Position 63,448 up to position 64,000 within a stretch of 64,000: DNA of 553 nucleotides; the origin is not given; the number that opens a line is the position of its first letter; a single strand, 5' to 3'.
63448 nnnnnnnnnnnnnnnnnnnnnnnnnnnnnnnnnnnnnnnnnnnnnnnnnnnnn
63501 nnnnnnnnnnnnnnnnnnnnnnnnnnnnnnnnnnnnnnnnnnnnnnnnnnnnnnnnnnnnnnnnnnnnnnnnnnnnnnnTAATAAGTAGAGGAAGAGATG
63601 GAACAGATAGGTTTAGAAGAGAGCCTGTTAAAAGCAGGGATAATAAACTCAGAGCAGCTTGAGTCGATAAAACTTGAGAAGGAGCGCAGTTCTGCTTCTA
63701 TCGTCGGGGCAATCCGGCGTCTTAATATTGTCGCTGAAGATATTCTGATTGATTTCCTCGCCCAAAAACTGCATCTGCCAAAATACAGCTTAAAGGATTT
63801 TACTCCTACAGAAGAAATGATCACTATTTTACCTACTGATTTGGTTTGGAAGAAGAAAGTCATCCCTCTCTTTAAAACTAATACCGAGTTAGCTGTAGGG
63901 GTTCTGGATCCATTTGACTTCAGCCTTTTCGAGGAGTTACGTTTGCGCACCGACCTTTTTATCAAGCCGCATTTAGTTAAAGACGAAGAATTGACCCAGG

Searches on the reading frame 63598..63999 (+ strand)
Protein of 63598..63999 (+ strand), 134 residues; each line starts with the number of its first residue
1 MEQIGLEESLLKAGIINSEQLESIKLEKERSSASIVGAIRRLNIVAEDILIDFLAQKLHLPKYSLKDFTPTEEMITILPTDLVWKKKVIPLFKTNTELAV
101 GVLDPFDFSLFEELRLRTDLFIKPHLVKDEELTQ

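Call 49: search_protein_families(library=ncbifam, proteins=[window:63598-63999:+], max_evalue=0.01)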
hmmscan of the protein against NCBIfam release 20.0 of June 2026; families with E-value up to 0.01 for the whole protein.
window:63598-63999:+ (134 aa): 3 families
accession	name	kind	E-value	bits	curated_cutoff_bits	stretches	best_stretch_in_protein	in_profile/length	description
TIGR02538.1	type_IV_pilB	equivalog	2.2e-14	53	675.65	1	6-133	2-129/564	type IV-A pilus assembly ATPase PilB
NF008411.1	PRK11234.1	equivalog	6e-05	21.6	1170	1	6-108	484-585/723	cyclic di-3',5'-guanylate-activated glycosyltransferase NfrB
NF012033.0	PRK15489.1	equivalog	0.00011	20.5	537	1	6-131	493-618/703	glycosyl transferase family protein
